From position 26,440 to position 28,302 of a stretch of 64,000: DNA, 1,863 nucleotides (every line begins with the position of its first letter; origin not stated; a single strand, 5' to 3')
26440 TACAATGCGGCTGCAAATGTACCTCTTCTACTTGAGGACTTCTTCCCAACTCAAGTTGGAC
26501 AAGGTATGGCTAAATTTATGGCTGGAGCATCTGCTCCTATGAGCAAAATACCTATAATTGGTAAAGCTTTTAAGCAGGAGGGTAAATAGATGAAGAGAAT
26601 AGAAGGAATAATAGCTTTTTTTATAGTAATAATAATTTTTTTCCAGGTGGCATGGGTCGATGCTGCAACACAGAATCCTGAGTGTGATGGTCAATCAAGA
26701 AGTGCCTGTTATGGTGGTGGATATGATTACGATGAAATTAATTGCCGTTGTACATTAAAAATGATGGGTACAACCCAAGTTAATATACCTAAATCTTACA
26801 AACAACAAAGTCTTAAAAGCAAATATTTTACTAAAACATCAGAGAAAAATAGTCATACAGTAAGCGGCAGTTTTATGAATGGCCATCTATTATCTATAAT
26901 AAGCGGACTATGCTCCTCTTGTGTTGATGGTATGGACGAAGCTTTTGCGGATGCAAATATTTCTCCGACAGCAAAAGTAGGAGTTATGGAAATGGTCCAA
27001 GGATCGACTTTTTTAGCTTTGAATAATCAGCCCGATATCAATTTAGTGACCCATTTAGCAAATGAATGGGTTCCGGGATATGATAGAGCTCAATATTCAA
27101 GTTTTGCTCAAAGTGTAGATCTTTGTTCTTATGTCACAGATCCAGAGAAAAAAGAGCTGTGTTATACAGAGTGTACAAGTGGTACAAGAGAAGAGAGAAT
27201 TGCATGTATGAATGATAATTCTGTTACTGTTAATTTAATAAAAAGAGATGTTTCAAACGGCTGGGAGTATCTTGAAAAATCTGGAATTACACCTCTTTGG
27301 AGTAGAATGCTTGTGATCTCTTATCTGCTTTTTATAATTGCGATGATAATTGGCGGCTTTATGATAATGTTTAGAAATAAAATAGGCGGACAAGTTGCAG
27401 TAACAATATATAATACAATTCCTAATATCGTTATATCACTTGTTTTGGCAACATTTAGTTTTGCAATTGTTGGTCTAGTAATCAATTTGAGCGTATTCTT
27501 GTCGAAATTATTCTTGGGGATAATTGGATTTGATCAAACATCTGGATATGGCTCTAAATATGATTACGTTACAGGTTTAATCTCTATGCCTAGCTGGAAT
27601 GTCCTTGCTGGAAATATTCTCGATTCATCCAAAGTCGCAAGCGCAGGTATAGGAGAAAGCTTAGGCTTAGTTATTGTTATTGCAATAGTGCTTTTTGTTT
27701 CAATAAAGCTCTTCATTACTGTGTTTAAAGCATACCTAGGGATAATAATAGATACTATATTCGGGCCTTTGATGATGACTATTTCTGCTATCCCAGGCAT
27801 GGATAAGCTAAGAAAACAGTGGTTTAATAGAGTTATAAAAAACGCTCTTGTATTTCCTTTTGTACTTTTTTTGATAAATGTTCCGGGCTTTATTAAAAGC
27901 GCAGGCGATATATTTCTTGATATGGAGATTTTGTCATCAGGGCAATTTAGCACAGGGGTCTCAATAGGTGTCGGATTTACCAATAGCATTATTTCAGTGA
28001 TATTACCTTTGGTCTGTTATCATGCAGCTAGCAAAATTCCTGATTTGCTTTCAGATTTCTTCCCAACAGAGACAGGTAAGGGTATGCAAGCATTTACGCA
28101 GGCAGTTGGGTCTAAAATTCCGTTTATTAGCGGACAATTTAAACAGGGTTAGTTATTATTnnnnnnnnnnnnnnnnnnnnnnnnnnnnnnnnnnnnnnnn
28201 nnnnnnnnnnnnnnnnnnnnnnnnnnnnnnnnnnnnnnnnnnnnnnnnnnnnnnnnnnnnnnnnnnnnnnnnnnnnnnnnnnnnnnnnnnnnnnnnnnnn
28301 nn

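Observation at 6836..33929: Split T4SS-like or pilus-like cell-surface locus: multicopy pilins, VirB6-like duplicates and a suite of wall hydrolases, with VirB4 encoded ~30 kb away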

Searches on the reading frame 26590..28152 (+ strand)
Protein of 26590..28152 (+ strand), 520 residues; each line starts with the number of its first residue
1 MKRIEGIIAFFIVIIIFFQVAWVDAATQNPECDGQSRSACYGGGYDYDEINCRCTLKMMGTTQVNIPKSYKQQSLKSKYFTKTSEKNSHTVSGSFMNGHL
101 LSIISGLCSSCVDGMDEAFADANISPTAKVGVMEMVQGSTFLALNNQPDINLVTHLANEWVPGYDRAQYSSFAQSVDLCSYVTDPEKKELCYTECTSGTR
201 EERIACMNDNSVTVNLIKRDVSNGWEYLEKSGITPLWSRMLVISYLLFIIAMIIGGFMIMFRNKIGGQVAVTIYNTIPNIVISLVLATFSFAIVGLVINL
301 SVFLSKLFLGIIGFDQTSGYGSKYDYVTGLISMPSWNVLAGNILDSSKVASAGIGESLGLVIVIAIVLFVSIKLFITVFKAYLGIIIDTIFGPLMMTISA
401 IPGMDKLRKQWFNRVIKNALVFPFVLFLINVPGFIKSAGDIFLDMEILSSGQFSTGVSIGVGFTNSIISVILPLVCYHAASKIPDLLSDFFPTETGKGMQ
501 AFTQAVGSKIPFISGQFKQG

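Call 7: search_protein_families(library=pfam, max_evalue=0.1, proteins=[window:26590-28152:+])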
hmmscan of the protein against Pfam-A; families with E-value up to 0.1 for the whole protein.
window:26590-28152:+ (520 aa): 0 families

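Call 9: search_protein_families(library=ncbifam, max_evalue=0.1, proteins=[window:26590-28152:+])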
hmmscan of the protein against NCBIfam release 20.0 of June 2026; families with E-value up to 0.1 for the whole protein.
window:26590-28152:+ (520 aa): 1 family
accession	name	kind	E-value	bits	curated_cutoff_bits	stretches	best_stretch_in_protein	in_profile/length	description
NF000448.2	blaACI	exception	0.021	14.2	640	1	204-234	202-232/284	ACI family class A beta-lactamase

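Call 15: find_homologous_proteins(query=window:26590-28152:+)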
Query window:26590-28152:+ (520 aa): 117 proteins with E <= 0.001 among 8000 candidates.
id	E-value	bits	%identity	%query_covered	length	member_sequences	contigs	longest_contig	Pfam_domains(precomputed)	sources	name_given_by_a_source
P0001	0.0e+0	1153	99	100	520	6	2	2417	-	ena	-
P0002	7.2e-135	469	48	68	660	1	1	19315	-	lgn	-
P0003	7.1e-118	412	41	99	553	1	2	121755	-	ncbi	-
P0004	5.3e-104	367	40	100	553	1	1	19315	-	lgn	-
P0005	1.7e-103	365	50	58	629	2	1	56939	-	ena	-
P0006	7.7e-78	280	51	55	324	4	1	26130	-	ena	-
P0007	3.7e-73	265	35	95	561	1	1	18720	-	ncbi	-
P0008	1.7e-68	250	34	87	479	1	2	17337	-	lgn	-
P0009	1.9e-67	246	32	88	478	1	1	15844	-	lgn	-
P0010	9.0e-65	237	35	80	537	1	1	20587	-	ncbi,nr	ncbi:hypothetical protein GF357_02370 [Candidatus Dojkabacteria bacterium]|nr:hypothetical protein [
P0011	1.4e-59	220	30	99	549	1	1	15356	-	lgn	-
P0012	4.3e-58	215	31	87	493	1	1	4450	-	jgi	-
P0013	1.9e-57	213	33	87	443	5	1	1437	-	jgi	jgi:hypothetical protein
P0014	3.1e-56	209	31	87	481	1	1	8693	-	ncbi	-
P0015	2.0e-54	203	29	88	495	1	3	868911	-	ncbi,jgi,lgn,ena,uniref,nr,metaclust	ncbi:MAG: hypothetical protein UT34_C0002G0136 [candidate division WS6 bacterium GW2011_GWF2_39_15]|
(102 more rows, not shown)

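Call 18: find_related_loci(query=A1, collection=genome_contigs, flank=10000)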
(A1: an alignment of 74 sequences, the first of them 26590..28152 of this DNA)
Query A1 (520 aa) in genome_contigs; peptide patterns used: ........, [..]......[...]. (x = any residue, [..] = any of these).
599 stretches matched a pattern (row limit reached: there are more); 494 encode a relative of the query (tblastn E <= 1e-3); the best 80 are kept; 80 distinct loci.
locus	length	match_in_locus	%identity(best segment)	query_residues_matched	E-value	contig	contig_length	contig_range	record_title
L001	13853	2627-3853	35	104-517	6e-66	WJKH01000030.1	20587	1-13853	MAG: Candidatus Dojkabacteria bacterium isolate Bin_334 k141_1422612, whole genome shotgun sequence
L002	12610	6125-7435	31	56-517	5e-60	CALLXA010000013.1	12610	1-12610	MAG TPA_asm: uncultured bacterium isolate SRR3330206_bin.35_CONCOCT_v1.1_MAG genome assembly, contig: ERZ724085.3856, wh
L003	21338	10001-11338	30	62-517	1e-61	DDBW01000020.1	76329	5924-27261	MAG TPA_asm: Candidatus Dojkabacteria bacterium UBA2022 UBA2022_contig_2059, whole genome shotgun sequence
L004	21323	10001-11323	29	63-517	1e-58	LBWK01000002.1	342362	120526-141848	MAG: candidate division WS6 bacterium GW2011_GWF2_39_15 UT34_C0002, whole genome shotgun sequence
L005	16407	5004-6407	28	11-518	8e-57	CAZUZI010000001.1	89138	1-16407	MAG TPA_asm: uncultured Candidatus Saccharibacteria bacterium isolate binchicken_co117_311 genome assembly, contig: NODE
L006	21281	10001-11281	29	61-513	2e-56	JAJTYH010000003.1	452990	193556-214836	MAG: bacterium isolate DTUPAT1 3-Genome6, whole genome shotgun sequence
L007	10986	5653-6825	30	117-519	6e-55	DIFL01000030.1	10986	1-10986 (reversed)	MAG TPA_asm: Candidatus Dojkabacteria bacterium UBA5749 UBA5749_contig_28636, whole genome shotgun sequence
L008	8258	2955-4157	32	70-515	9e-55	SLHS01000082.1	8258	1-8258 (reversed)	MAG: Patescibacteria group bacterium isolate CSSed165cm_164 CSSed16-5cm-36924, whole genome shotgun sequence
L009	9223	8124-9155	35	65-435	7e-55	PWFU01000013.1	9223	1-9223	MAG: Candidatus Dojkabacteria bacterium isolate T1Sed10_24 T1-Sed10-C8914, whole genome shotgun sequence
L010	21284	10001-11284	28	69-517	3e-54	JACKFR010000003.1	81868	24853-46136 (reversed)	MAG: Candidatus Nomurabacteria bacterium isolate HK-STAS-PATE-7 HK-STAS-PATE-7_3, whole genome shotgun sequence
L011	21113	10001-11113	33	129-518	1e-53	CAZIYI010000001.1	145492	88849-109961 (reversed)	MAG TPA_asm: uncultured Candidatus Saccharibacteria bacterium isolate binchicken_co39_587 genome assembly, contig: NODE_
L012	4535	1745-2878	31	122-519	6e-53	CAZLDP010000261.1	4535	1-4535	MAG TPA_asm: uncultured Prolixibacteraceae bacterium isolate binchicken_co69_107 genome assembly, contig: NODE_15405_len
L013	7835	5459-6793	31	63-518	3e-52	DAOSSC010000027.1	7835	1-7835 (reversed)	MAG TPA_asm: Candidatus Dojkabacteria bacterium isolate AMR_MDS_2251 NODE_8741_length_7835_cov_5.181234, whole genome sh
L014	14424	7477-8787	30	63-517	4e-52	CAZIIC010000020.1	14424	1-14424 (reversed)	MAG TPA_asm: uncultured Candidatus Saccharibacteria bacterium isolate SRP219642_co6_135 genome assembly, contig: NODE_37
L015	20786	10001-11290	30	81-518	3e-52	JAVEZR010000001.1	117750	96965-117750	MAG: Candidatus Dojkabacteria bacterium isolate BF4_70 NODE_397_length_117750_cov_38.323585_Biofilm4, whole genome shotg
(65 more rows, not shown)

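Call 24: search_solved_structures(query=A1, max_evalue=10)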
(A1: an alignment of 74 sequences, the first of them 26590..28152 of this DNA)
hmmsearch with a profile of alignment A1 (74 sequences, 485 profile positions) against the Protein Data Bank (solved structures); distinct sequences matched with E-value up to 10: 0.

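Call 25: search_protein_families(library=pfam, alignment_id=A1, max_evalue=0.05)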
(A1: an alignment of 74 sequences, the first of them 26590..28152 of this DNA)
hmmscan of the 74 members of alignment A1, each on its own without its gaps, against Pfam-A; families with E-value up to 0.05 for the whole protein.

A. member 1, window:26590-28152:+ (520 aa): 0 families

B. families by the number of members that match (of 74 scanned): 7 families
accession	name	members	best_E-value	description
PF04956.18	TrbC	7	0.00078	TrbC/VIRB2 pilin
PF04610.19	TrbL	1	0.00054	TrbL/VirB6 plasmid conjugal transfer protein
PF19572.5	PorV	1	0.0055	Type IX secretion system protein PorV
PF15638.11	Tox-MPTase2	1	0.021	Metallopeptidase toxin 2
PF20237.3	DUF6594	1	0.024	Family of unknown function (DUF6594)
PF06298.16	PsbY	1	0.044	Photosystem II protein Y (PsbY)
PF04639.17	Baculo_E56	1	0.05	Baculoviral E56 protein, specific to ODV envelope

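Call 26: predict_structure(alignment_id=A1)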
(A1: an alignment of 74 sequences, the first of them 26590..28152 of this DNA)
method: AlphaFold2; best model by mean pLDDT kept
length: 520 residues; sequences in the alignment: 74
mean_pLDDT: 81.2   pTM: 0.61
mean pLDDT of the five models: 81.2, 80.6, 80.1, 78.8, 78.0
residues with pLDDT >= 90: 234; 70-90: 160; 50-70: 83; < 50: 43
segments of 3 or more residues with pLDDT < 50: 21-31, 35-37, 42-47, 53-60, 165-174
pLDDT, mean of each block of 10 residues (from residue 1): 81 74 43 50 51 47 85 93 92 94 92 91 93 86 72 65 46 60 89 88 89 73 88 95 97 92 70 84 97 97 94 74 79 73 74 84 90 94 97 97 93 97 96 88 83 82 81 93 94 69 63 53
secondary structure, 60 per line:
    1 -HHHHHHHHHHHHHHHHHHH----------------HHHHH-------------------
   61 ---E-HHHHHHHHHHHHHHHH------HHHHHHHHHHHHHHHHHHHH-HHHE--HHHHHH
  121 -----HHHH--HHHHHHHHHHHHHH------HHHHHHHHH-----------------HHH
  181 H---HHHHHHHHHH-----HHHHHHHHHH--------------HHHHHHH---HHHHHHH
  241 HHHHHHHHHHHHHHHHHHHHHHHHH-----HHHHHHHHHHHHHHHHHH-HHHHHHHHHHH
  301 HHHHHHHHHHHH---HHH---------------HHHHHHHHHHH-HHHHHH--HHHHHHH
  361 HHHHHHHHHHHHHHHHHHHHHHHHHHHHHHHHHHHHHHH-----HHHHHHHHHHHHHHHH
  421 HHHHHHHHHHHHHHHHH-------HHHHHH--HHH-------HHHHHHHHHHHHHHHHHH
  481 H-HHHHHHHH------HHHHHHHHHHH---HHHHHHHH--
elements in order: H2-20 H37-41 H66-81 H88-107 H115-120 H126-129 H132-145 H152-160 H178-181 H185-194 H200-209 H224-230 H234-265 H271-288 H290-312 H334-344 H346-351 H354-399 H405-437 H445-450 H463-481 H483-490 H497-507 H511-518

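Call 41: search_protein_representatives(alignment_id=A1)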
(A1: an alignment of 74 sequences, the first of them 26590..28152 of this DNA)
Query: 74 sequences, 485 profile positions. Proteins with E-value up to 0.001 (for the whole library): 4836; up to 1e-10: 3258; up to 1e-30: 2584. The best 150 are listed.
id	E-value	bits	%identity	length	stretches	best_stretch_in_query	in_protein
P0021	2.1e-161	554.7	-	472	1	2-481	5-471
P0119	3.8e-156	537.4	-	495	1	2-481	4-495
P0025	2.6e-155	534.6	-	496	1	6-481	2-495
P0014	9.5e-154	529.5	-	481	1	2-481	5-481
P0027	2.0e-153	528.4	-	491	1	5-481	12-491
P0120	2.1e-152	525.1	-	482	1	4-481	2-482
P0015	6.0e-152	523.6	-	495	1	2-481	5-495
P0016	6.4e-147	507.0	-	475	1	2-479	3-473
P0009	1.1e-146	506.3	-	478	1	2-480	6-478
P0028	2.4e-146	505.1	-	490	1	8-481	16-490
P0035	2.6e-146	505.0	-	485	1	2-480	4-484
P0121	2.8e-145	501.6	-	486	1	4-480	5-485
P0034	4.1e-145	501.0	-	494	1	5-481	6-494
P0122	5.4e-145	500.6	-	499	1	3-481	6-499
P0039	4.0e-144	497.8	-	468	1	4-481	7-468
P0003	4.0e-142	491.2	-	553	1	11-483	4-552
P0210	6.9e-70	252.9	-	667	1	67-462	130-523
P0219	1.7e-68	248.3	-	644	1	36-399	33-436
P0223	4.0e-68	247.1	-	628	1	7-404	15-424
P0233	1.5e-67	245.2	-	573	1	17-456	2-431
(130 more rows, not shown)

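Call 44: search_protein_families(library=pfam, alignment_id=A3, max_evalue=0.05)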
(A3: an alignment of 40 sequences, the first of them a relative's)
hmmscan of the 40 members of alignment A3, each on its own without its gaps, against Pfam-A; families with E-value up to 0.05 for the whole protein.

A. member 1, P0198 (699 aa): 0 families

B. families by the number of members that match (of 40 scanned): 11 families
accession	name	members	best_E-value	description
PF04956.18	TrbC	3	0.00085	TrbC/VIRB2 pilin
PF21724.2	DUF6861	2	6.4e-05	Family of unknown function (DUF6861)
PF04610.19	TrbL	1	4.8e-05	TrbL/VirB6 plasmid conjugal transfer protein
PF13515.12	FUSC_2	1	0.00097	Fusaric acid resistance protein-like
PF02163.28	Peptidase_M50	1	0.002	Peptidase family M50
PF12420.13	DUF3671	1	0.0037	Fam-L, Fam-M like protein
PF18895.5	T4SS_pilin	1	0.0043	Type IV secretion system pilin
PF05297.16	Herpes_LMP1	1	0.0058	Herpesvirus latent membrane protein 1 (LMP1)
PF19455.4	DUF5993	1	0.025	Family of unknown function (DUF5993)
PF08495.15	FIST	1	0.033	FIST N domain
PF14625.12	Lustrin_cystein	1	0.038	Lustrin, cysteine-rich repeated domain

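Call 45: find_encoding_contigs(protein=P0219, flank=10000, max_places=2)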
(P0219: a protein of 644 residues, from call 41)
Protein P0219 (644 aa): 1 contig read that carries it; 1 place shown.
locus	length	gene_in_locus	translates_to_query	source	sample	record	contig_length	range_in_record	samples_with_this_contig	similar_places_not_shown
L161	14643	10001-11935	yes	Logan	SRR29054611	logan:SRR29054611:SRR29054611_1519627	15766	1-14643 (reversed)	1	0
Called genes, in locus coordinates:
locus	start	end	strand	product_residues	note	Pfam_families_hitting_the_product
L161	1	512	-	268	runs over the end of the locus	PF00696:AA_kinase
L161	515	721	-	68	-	-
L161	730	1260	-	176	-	PF00293:NUDIX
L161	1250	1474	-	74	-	-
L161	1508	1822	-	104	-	-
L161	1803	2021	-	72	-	-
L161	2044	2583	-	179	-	PF07638:Sigma70_ECF, PF04542:Sigma70_r2, PF08281:Sigma70_r4_2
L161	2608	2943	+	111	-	PF18895:T4SS_pilin (weak)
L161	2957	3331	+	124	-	-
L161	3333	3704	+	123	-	PF18895:T4SS_pilin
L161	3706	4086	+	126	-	-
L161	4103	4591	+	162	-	-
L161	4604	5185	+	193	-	PF18895:T4SS_pilin (weak)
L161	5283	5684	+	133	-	PF18895:T4SS_pilin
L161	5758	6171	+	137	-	PF18895:T4SS_pilin (weak)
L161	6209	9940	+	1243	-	-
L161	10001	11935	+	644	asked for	-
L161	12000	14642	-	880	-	?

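Call 46: find_encoding_contigs(protein=P0223, flank=10000, max_places=2)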
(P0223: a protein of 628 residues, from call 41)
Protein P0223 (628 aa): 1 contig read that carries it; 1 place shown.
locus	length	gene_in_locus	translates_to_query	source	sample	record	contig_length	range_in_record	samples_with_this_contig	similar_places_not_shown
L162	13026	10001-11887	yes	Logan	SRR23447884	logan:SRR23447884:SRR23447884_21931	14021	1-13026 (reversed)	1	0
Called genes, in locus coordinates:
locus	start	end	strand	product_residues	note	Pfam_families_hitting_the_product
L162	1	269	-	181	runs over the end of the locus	PF00293:NUDIX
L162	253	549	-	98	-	-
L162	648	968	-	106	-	-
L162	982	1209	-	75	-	-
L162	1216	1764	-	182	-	PF07638:Sigma70_ECF, PF04542:Sigma70_r2, PF08281:Sigma70_r4_2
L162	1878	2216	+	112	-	-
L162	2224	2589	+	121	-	-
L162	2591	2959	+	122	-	PF04956:TrbC, PF18895:T4SS_pilin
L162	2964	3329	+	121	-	-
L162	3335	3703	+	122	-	PF18895:T4SS_pilin (weak)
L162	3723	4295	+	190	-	-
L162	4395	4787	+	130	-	PF18895:T4SS_pilin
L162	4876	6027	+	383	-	PF09594:GT87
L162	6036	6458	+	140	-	PF18895:T4SS_pilin (weak)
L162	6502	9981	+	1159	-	-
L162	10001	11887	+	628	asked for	-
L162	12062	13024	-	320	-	?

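Call 47: find_encoding_contigs(protein=P0210, flank=10000, max_places=2)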
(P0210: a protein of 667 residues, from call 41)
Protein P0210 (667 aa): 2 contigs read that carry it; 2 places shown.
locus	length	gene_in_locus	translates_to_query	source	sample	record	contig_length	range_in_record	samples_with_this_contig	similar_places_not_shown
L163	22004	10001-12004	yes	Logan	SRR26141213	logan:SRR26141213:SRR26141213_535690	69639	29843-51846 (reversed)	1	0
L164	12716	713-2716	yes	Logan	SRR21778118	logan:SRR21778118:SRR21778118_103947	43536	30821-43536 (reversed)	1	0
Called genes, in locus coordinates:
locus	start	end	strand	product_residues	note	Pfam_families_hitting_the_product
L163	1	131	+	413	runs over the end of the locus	PF18895:T4SS_pilin (weak)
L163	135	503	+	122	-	PF18895:T4SS_pilin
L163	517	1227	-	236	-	PF01255:Prenyltransf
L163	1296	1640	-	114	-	-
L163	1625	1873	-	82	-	-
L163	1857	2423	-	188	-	PF04542:Sigma70_r2, PF08281:Sigma70_r4_2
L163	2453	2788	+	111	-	PF18895:T4SS_pilin (weak)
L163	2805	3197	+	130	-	-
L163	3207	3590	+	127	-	PF18895:T4SS_pilin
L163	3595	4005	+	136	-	-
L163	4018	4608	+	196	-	-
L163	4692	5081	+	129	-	PF18895:T4SS_pilin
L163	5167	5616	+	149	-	PF18895:T4SS_pilin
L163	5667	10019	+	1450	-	PF09992:NAGPA (weak)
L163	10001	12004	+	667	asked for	-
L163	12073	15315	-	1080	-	-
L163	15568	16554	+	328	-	PF00226:DnaJ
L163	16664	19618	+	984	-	PF01551:Peptidase_M23 (weak)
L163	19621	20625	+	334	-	-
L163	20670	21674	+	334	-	PF12666:PrgI, PF13620:CarboxypepD_reg (faint)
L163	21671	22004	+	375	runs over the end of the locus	PF26593:TraC-like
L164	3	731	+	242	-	?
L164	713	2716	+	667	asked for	-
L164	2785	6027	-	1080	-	-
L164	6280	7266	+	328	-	PF00226:DnaJ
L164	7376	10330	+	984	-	PF01551:Peptidase_M23 (weak)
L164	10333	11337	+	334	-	-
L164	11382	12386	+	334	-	PF12666:PrgI, PF13620:CarboxypepD_reg (faint)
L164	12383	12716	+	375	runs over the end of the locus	PF26593:TraC-like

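Call 48: find_encoding_contigs(protein=P0233, flank=10000, max_places=2)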
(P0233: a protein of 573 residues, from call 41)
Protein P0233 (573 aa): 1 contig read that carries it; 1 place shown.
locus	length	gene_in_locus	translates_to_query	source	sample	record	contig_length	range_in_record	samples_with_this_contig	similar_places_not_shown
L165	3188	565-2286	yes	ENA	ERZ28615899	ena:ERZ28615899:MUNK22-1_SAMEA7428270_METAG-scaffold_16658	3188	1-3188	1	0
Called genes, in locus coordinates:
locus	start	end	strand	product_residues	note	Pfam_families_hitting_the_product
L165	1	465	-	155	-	?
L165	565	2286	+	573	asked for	-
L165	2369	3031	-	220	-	-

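Call 78: find_encoding_contigs(protein=P0003, flank=10000, max_places=3)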
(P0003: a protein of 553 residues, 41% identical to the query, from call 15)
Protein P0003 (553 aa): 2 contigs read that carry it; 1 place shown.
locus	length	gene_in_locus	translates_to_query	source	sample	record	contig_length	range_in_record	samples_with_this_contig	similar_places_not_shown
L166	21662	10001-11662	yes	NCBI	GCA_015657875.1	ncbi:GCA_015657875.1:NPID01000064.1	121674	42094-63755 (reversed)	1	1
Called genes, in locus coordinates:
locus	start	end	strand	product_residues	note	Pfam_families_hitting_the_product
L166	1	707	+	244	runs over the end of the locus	PF03602:Cons_hypoth95, PF05175:MTS, PF13847:Methyltransf_31 (weak)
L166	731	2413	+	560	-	PF06418:CTP_synth_N, PF00117:GATase, PF07722:Peptidase_C26 (faint)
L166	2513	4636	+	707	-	PF13687:DUF4153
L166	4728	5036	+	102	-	-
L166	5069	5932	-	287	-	PF01323:DSBA (weak), PF13462:Thioredoxin_4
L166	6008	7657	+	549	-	PF00041:fn3, PF16655:PhoD_N (faint), PF16656:Pur_ac_phosph_N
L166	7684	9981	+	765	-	PF01510:Amidase_2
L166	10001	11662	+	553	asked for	-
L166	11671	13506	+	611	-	-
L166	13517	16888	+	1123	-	PF01551:Peptidase_M23 (weak)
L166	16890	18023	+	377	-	-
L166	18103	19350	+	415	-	PF08239:SH3_3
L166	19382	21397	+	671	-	PF00580:UvrD-helicase, PF13245:AAA_19, PF01443:Viral_helicase1 (faint), PF13361:UvrD_C, PF13538:UvrD_C_2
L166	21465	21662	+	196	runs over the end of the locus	PF00719:Pyrophosphatase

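Call 87: fold_search(model_id=the predicted structure, library=pdb)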
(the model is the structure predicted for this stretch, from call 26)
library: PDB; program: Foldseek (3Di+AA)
matches with E <= 10: 142; with E <= 0.001: 0
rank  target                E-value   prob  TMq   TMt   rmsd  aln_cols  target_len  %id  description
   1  7o3v_G                7.0e-02  0.98  0.23  0.40  11.1       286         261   15  Stalk complex structure (TrwJ/VirB5-TrwI/VirB6) from the fully-assembled R388 type IV secretion system determined by c (released 2022-06-22)
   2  8rtd_L                1.5e-01  0.98  0.25  0.42  10.7       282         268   15  Stalk-Arches-IMC structure from the fully-assembled R388 type IV secretion system determined by cryo-EM. (released 2024-06-19)
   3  7o3v_J                1.7e-01  0.96  0.24  0.41   9.0       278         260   15  Stalk complex structure (TrwJ/VirB5-TrwI/VirB6) from the fully-assembled R388 type IV secretion system determined by c (released 2022-06-22)
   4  8rt9_F                2.6e-01  0.87  0.23  0.38  11.2       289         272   13  Stalk complex full-length structure (TrwJ/VirB5-TrwI/VirB6) from the fully-assembled R388 type IV secretion system det (released 2024-06-19)
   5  7o3v_F                5.4e-01  0.35  0.17  0.28  13.7       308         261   15  Stalk complex structure (TrwJ/VirB5-TrwI/VirB6) from the fully-assembled R388 type IV secretion system determined by c (released 2022-06-22)
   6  7o3v_H                1.4e+00  0.66  0.21  0.46  11.5       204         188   13  Stalk complex structure (TrwJ/VirB5-TrwI/VirB6) from the fully-assembled R388 type IV secretion system determined by c (released 2022-06-22)
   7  7tmw_R                1.4e+00  0.06  0.08  0.08  27.3       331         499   11  Cryo-EM structure of the relaxin receptor RXFP1 in complex with heterotrimeric Gs (released 2023-02-15)
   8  8tso_A                1.8e+00  0.07  0.10  0.10  27.3       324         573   13  KDL bound, nucleotide-free MsbA in open, outward-facing conformation (released 2024-06-19)
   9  8dmm_A                2.0e+00  0.07  0.11  0.10  27.4       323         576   12  Structure of the vanadate-trapped MsbA bound to KDL (released 2022-12-14)
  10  7n6g_3R               2.1e+00  0.06  0.09  0.12  57.0       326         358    9  C1 of central pair (released 2022-05-18)
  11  4hts                  2.3e+00  0.06  0.09  0.16  25.4       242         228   12  Crystal Structure of Twin Arginine Translocase Receptor- TatC (released 2013-05-01)
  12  7p54_A                2.4e+00  0.04  0.10  0.12  31.8       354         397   10  Cryo-EM structure of human TTYH2 in GDN (released 2021-08-11)
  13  8rtd_H                2.6e+00  0.10  0.13  0.24  16.6       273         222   15  Stalk-Arches-IMC structure from the fully-assembled R388 type IV secretion system determined by cryo-EM. (released 2024-06-19)
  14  7udn_B                2.6e+00  0.07  0.11  0.17  32.1       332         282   12  Crystal structure of designed helical repeat protein RPB_PLP1_R6 in alternative conformation 2 (released 2023-03-22)
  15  1s52_A                2.8e+00  0.07  0.10  0.20  26.1       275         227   12  Thr24Val Bacteriorhodopsin (released 2004-03-02)
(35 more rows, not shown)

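Call 95: search_dna_similar(query=window:26590-28152:+, collection=plasmids, mode=protein, max_evalue=0.001, max_rows=10)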
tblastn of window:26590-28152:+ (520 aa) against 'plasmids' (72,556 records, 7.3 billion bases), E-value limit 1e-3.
No match.
